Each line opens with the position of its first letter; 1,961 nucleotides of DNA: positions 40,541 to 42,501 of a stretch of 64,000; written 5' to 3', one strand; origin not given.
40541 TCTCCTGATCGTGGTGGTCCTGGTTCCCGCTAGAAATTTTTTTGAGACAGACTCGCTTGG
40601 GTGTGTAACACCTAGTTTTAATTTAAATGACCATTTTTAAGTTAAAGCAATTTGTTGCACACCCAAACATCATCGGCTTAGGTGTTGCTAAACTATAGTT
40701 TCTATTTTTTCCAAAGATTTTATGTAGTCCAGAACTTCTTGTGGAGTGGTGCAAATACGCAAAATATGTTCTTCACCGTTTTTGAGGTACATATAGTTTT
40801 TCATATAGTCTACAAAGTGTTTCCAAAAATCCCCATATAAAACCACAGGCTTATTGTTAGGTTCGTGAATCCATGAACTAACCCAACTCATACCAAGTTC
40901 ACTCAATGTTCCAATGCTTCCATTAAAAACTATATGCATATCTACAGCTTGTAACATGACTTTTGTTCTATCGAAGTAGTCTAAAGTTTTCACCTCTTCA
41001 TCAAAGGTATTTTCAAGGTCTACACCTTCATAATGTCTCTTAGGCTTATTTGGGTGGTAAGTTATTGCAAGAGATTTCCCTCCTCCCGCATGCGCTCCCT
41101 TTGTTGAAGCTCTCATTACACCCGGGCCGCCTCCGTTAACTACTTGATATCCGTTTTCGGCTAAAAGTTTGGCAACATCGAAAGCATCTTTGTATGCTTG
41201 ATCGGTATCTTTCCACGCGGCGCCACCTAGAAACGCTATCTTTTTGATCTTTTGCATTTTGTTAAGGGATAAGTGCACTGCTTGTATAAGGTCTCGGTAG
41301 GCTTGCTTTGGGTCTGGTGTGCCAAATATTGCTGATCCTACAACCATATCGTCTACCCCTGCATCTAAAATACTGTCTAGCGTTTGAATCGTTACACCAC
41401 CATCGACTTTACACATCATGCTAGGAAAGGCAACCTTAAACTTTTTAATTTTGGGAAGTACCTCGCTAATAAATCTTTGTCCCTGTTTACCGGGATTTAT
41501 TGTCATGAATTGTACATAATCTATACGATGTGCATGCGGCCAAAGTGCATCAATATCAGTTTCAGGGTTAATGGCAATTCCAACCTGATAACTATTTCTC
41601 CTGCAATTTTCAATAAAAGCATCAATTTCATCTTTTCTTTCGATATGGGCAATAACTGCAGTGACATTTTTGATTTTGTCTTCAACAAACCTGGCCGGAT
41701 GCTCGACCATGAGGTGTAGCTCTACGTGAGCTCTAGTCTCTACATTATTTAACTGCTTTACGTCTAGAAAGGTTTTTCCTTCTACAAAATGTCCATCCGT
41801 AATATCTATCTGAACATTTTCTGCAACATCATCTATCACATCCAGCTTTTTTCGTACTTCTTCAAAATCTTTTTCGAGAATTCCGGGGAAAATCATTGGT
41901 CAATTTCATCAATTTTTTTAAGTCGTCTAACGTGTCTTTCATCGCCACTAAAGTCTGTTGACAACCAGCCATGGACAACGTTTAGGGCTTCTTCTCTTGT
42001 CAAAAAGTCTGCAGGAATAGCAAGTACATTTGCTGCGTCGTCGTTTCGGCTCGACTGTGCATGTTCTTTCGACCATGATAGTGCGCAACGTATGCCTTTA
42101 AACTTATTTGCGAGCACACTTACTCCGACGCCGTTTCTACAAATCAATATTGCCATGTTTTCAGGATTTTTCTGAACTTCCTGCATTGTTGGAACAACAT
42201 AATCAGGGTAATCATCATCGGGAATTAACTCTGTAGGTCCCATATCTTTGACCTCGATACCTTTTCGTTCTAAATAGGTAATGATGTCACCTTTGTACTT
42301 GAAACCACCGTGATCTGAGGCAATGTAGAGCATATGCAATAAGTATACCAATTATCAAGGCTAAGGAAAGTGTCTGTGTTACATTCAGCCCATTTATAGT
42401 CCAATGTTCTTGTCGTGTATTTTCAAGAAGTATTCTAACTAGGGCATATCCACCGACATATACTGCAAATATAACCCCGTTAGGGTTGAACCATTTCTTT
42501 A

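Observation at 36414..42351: Rpe-LOG fusion inside a ribose-salvage / non-oxidative pentose phosphate cluster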

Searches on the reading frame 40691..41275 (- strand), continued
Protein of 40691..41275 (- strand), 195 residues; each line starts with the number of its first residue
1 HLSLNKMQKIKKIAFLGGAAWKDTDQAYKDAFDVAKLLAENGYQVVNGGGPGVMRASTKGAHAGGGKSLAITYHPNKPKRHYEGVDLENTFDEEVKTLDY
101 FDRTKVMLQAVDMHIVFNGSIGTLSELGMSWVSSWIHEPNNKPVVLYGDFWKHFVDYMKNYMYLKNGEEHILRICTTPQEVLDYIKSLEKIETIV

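Call 23: find_encoding_contigs(protein=P0149, flank=6000, max_places=3)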
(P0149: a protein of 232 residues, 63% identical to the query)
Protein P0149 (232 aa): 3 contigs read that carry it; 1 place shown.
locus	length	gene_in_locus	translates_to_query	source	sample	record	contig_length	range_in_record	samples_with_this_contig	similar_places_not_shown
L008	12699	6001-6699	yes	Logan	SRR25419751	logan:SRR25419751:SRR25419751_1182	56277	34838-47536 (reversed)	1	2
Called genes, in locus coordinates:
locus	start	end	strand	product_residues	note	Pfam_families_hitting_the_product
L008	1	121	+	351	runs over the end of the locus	PF02463:SMC_N, PF13175:AAA_15, PF13476:AAA_23, PF13555:AAA_29 (faint), PF13304:AAA_21 (weak)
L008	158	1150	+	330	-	PF02661:Fic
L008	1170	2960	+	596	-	PF04675:DNA_ligase_A_N, PF01068:DNA_ligase_A_M, PF04679:DNA_ligase_A_C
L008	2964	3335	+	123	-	PF09685:MamF_MmsF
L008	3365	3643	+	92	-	-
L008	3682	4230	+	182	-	-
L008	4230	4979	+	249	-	PF01790:LGT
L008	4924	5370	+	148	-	PF02502:LacAB_rpiB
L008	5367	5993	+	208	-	PF00834:Ribul_P_3_epim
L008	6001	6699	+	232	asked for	PF18306:LDcluster4, PF03641:Lysine_decarbox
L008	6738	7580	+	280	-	PF00456:Transketolase_N, PF13292:DXP_synthase_N, PF00676:E1_dh (weak)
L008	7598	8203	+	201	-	-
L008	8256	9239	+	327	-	PF02779:Transket_pyr, PF02780:Transketolase_C, PF22613:Transketolase_C_1 (weak)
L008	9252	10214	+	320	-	PF00294:PfkB, PF08543:Phos_pyr_kin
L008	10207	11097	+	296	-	PF01116:F_bP_aldolase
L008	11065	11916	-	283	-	PF18765:Polbeta (weak), PF05168:HEPN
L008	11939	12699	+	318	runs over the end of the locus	PF00389:2-Hacid_dh, PF07991:KARI_N (faint), PF02826:2-Hacid_dh_C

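Call 24: find_encoding_contigs(protein=P0152, flank=6000, max_places=3)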
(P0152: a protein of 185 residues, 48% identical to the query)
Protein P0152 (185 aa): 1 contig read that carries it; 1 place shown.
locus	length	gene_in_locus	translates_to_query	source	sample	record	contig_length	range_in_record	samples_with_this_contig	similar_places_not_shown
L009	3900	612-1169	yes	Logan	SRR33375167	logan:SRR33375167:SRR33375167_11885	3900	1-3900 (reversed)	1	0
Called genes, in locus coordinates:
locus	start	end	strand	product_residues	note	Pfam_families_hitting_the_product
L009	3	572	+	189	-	?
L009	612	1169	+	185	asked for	PF18306:LDcluster4, PF03641:Lysine_decarbox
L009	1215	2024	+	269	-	PF00456:Transketolase_N, PF13292:DXP_synthase_N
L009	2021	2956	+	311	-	PF02779:Transket_pyr, PF02780:Transketolase_C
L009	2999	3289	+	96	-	-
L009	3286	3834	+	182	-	-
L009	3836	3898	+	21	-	?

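Call 26: search_protein_families(library=pfam, proteins=[L009:3-572:+, L005:3-200:+, L005:836-1309:+, L008:5367-5993:+, L008:7598-8203:+, L009:2999-3289:+, L009:3286-3834:+], max_evalue=0.01)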
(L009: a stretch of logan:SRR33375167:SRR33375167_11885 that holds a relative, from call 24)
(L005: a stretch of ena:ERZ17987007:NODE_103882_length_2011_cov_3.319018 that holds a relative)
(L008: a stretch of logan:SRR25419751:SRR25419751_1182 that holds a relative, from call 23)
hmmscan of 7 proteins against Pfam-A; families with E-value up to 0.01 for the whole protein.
L009:3-572:+ (189 aa): 1 family
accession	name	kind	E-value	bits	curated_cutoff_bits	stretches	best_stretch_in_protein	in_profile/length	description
PF00834.25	Ribul_P_3_epim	-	6.6e-17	62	21.1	1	2-173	24-195/198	Ribulose-phosphate 3 epimerase family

L005:3-200:+ (65 aa): 1 family
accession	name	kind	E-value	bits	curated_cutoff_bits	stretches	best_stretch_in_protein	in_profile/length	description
PF00834.25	Ribul_P_3_epim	-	0.0015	18.4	21.1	1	8-46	159-197/198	Ribulose-phosphate 3 epimerase family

L005:836-1309:+ (157 aa): 1 family
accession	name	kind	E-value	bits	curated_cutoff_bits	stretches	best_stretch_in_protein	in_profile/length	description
PF08403.15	AA_permease_N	-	0.0056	16.6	21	1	35-57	18-40/70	Amino acid permease N-terminal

L008:5367-5993:+ (208 aa): 3 families
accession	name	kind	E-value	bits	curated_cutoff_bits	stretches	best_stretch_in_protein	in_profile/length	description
PF00834.25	Ribul_P_3_epim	-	8.2e-29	100.9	21.1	1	3-193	2-198/198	Ribulose-phosphate 3 epimerase family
PF00977.27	His_biosynth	-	0.0017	18.3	23.6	1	141-197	57-110/228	Histidine biosynthesis protein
PF01729.25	QRPTase_C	-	0.0071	16.5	23.1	0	148-194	114-160/169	Quinolinate phosphoribosyl transferase, C-terminal domain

L008:7598-8203:+ (201 aa): 0 families

L009:2999-3289:+ (96 aa): 0 families

L009:3286-3834:+ (182 aa): 1 family
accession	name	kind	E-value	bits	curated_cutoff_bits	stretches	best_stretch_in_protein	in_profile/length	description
PF07332.16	Phage_holin_3_6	-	0.0047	17.4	28.4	0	12-75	49-110/116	Putative Actinobacterial Holin-X, holin superfamily III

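Call 51: find_encoding_contigs(protein=P0153, flank=5000, max_places=2)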
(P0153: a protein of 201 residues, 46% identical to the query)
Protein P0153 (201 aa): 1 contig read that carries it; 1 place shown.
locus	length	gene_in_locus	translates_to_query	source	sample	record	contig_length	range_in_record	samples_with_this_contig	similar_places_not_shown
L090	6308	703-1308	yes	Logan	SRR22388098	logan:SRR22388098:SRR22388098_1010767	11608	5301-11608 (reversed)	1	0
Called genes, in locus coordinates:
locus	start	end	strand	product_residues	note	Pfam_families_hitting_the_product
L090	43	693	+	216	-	PF00834:Ribul_P_3_epim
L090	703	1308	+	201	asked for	PF18306:LDcluster4, PF03641:Lysine_decarbox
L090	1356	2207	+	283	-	PF00456:Transketolase_N, PF13292:DXP_synthase_N (weak), PF00676:E1_dh (weak)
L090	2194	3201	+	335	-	PF02779:Transket_pyr, PF02780:Transketolase_C, PF22613:Transketolase_C_1 (faint)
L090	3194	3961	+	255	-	PF01791:DeoC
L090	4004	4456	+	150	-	-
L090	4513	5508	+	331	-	PF00294:PfkB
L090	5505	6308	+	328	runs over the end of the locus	PF00389:2-Hacid_dh, PF02826:2-Hacid_dh_C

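Call 52: find_encoding_contigs(protein=P0155, flank=5000, max_places=2)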
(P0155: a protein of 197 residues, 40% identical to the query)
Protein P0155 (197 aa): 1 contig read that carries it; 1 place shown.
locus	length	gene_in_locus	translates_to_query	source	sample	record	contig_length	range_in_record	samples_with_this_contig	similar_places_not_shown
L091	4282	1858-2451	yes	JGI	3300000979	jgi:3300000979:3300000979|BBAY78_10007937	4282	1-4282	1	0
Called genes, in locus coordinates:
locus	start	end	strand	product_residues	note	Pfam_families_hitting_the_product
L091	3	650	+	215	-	?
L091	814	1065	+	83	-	-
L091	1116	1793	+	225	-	PF00834:Ribul_P_3_epim (weak)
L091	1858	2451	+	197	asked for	PF18306:LDcluster4, PF03641:Lysine_decarbox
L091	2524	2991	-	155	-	-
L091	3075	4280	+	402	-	?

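Call 53: find_encoding_contigs(protein=P0162, flank=5000, max_places=2)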
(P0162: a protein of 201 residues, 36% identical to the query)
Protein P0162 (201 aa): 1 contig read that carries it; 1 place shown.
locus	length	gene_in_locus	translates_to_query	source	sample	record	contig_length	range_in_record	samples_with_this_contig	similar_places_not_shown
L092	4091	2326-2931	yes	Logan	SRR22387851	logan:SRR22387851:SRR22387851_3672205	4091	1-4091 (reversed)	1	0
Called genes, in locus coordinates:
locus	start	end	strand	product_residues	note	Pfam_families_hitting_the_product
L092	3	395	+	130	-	?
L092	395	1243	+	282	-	PF01116:F_bP_aldolase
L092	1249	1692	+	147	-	PF02502:LacAB_rpiB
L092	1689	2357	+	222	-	PF00834:Ribul_P_3_epim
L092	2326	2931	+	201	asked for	PF18306:LDcluster4, PF03641:Lysine_decarbox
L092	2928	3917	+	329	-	PF00294:PfkB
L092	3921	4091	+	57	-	?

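Call 62: find_encoding_contigs(protein=P0166, flank=4000, max_places=2)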
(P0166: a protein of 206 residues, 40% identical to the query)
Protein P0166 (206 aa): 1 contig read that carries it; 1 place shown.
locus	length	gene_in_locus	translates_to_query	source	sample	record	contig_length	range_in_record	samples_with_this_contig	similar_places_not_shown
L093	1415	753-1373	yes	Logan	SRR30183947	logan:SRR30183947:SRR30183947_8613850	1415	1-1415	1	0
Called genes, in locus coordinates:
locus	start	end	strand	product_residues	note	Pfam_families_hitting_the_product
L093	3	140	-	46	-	?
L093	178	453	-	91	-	-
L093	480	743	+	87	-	-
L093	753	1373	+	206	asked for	PF18306:LDcluster4, PF03641:Lysine_decarbox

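Call 63: find_encoding_contigs(protein=P0172, flank=4000, max_places=2)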
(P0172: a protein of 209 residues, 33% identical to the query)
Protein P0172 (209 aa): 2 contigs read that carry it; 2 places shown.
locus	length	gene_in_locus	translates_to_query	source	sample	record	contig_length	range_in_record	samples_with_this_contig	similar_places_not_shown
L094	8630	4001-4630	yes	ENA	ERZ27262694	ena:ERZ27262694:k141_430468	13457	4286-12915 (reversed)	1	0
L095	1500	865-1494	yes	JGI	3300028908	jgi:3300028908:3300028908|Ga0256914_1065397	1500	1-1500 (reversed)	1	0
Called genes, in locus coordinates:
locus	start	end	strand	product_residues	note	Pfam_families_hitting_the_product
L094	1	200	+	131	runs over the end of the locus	PF01592:NifU_N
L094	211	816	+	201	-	PF01931:NTPase_I-T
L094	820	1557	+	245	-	PF00970:FAD_binding_6, PF00175:NAD_binding_1, PF08030:NAD_binding_6 (faint)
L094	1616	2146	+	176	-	-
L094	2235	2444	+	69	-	-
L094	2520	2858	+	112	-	PF01883:FeS_assembly_P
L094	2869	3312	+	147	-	PF02502:LacAB_rpiB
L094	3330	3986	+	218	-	PF00834:Ribul_P_3_epim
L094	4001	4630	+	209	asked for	PF18306:LDcluster4, PF03641:Lysine_decarbox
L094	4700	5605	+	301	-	PF00294:PfkB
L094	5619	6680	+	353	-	PF13401:AAA_22 (faint), PF07724:AAA_2 (weak), PF07728:AAA_5, PF00004:AAA, PF22667:Lon_lid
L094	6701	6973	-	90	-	-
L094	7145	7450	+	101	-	-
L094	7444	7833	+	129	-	PF01850:PIN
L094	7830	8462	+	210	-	PF03167:UDG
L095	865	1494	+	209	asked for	PF18306:LDcluster4, PF03641:Lysine_decarbox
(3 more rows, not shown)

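Call 64: find_encoding_contigs(protein=P0181, flank=4000, max_places=2)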
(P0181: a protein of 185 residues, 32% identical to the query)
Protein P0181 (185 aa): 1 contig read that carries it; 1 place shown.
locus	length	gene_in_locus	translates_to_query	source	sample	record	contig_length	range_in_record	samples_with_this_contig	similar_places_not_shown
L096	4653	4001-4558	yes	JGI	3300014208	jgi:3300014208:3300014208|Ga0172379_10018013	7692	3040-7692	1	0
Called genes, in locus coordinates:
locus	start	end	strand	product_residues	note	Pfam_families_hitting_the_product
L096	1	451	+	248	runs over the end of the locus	PF03372:Exo_endo_phos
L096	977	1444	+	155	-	PF02502:LacAB_rpiB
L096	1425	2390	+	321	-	PF00162:PGK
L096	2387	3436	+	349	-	PF00044:Gp_dh_N, PF02800:Gp_dh_C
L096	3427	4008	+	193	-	PF00834:Ribul_P_3_epim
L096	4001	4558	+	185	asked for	PF18306:LDcluster4, PF03641:Lysine_decarbox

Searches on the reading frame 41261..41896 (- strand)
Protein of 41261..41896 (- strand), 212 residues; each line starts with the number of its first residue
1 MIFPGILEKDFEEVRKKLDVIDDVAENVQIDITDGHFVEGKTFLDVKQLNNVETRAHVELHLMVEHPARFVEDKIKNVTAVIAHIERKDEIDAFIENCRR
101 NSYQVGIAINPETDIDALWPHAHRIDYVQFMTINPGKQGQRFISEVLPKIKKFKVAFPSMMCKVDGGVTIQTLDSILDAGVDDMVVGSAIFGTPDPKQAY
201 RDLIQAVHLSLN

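Call 11: search_solved_structures(query=window:41261-41896:-, max_evalue=0.00001, show_alignments=3)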
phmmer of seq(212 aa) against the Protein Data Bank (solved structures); distinct sequences matched with E-value up to 0.00001: 14.
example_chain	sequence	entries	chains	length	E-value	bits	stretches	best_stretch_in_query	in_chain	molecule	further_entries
3qc3_A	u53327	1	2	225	2.4e-30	108.9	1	2-200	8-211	D-ribulose-5-phosphate-3-epimerase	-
3ovp_A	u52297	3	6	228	2.5e-30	108.8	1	2-200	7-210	Ribulose-phosphate 3-epimerase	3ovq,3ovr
1h1y_A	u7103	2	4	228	3.1e-27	98.7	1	2-208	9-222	D-RIBULOSE-5-PHOSPHATE 3-EPIMERASE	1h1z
7u5y_A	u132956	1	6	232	6.5e-25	91.1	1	2-210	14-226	Ribulose-phosphate 3-epimerase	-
3inp_A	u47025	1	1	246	3.5e-24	88.7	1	3-200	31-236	D-ribulose-phosphate 3-epimerase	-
1tqj_A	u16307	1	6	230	5.5e-23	84.8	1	2-199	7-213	Ribulose-phosphate 3-epimerase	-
3ct7_A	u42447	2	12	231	1.7e-22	83.2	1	2-192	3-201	D-allulose-6-phosphate 3-epimerase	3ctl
5umf_A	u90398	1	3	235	1.2e-21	80.5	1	2-199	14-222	Ribulose-phosphate 3-epimerase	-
2fli_A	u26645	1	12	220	1.3e-21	80.3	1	2-198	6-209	ribulose-phosphate 3-epimerase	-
1tqx_A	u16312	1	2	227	2.7e-21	79.3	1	2-202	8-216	D-ribulose-5-phosphate 3-epimerase, putative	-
7sbj_A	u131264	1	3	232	5.3e-21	78.4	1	2-206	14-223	Ribulose-phosphate 3-epimerase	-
1rpx_A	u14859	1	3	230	3.8e-20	75.6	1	2-202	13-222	PROTEIN (RIBULOSE-PHOSPHATE 3-EPIMERASE)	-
7b1w_J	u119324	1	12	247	9.9e-20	74.2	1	2-209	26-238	Ribulose-phosphate 3-epimerase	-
4nu7_A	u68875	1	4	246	9.6e-18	67.7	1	2-198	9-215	Ribulose-phosphate 3-epimerase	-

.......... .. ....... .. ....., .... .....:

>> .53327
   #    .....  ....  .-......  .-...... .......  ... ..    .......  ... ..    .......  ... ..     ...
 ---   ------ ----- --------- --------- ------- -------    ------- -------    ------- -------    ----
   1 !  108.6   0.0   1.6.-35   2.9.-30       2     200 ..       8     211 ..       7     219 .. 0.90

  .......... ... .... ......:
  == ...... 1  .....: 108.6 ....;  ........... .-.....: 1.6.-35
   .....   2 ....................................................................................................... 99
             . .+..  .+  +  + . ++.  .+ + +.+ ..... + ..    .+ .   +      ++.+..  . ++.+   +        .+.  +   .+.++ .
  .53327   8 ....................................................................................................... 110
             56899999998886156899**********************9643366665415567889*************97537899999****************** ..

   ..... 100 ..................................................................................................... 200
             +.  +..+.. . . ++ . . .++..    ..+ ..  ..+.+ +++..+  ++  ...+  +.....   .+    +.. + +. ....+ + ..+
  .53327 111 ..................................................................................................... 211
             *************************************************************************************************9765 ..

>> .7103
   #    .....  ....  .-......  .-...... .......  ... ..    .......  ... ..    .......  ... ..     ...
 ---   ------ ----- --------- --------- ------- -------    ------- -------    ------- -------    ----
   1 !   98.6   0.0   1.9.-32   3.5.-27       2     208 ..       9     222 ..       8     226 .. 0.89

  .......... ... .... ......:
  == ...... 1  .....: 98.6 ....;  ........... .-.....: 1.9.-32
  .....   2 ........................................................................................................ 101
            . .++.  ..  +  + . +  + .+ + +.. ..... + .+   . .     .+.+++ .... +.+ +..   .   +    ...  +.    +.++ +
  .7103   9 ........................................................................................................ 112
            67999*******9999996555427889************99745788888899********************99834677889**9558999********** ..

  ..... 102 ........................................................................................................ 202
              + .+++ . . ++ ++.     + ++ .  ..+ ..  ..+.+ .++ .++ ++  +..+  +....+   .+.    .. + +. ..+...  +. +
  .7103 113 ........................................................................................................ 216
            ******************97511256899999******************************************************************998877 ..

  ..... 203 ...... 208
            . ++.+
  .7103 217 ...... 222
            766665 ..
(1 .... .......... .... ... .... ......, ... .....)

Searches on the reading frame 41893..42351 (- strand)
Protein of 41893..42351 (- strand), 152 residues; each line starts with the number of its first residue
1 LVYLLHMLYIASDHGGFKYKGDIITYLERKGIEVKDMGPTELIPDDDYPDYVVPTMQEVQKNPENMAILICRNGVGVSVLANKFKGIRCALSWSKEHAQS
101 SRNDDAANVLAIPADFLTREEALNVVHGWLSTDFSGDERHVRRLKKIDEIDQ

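Call 3: search_protein_families(library=pfam, proteins=[window:41893-42351:-], max_evalue=0.01)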
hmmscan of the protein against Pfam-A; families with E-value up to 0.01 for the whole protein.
window:41893-42351:- (152 aa): 1 family
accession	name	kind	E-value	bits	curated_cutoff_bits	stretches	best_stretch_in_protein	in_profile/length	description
PF02502.23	LacAB_rpiB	-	4.2e-42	143.8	24.7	1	9-147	2-138/138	Ribose/Galactose Isomerase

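Call 4: search_protein_families(library=ncbifam, proteins=[window:41893-42351:-], max_evalue=0.01)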
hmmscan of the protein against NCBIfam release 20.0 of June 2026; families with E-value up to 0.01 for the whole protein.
window:41893-42351:- (152 aa): 11 families
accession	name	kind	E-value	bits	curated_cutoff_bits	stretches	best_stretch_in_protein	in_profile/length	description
TIGR00689.1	rpiB_lacA_lacB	subfamily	6.8e-45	152.5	88.3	1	9-151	2-143/145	RpiB/LacA/LacB family sugar-phosphate isomerase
NF004051.0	PRK05571.1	subfamily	8.3e-44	149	135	1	8-151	4-146/149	ribose-5-phosphate isomerase B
TIGR02133.1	RPI_actino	equivalog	6.3e-37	126.7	168.2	1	8-147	3-142/148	ribose-5-phosphate isomerase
TIGR01120.1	rpiB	equivalog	2.7e-32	111.7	138.65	1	9-150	3-142/143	ribose 5-phosphate isomerase B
NF006380.0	PRK08621.1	equivalog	9.1e-18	65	164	1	9-144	4-135/142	galactose-6-phosphate isomerase subunit LacA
NF051858.1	EryPhIsonDerIRhiz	equivalog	1.6e-16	60.7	240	1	9-152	4-148/150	D-erythrulose-4-phosphate isomerase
NF006381.0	PRK08622.1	equivalog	2.3e-16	60.1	234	1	10-151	5-145/171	galactose-6-phosphate isomerase subunit LacB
TIGR01118.1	lacA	equivalog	1.7e-11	44.4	181.1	1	9-142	4-134/141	galactose-6-phosphate isomerase subunit LacA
NF009257.0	PRK12613.1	equivalog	4.7e-10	39.8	243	1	10-142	5-133/141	galactose-6-phosphate isomerase subunit LacA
TIGR01119.1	lacB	equivalog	5.2e-10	39.3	312.55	1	10-150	5-144/171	galactose-6-phosphate isomerase subunit LacB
NF009258.0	PRK12615.1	equivalog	7.5e-08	32.4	325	1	10-150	5-144/171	galactose-6-phosphate isomerase subunit LacB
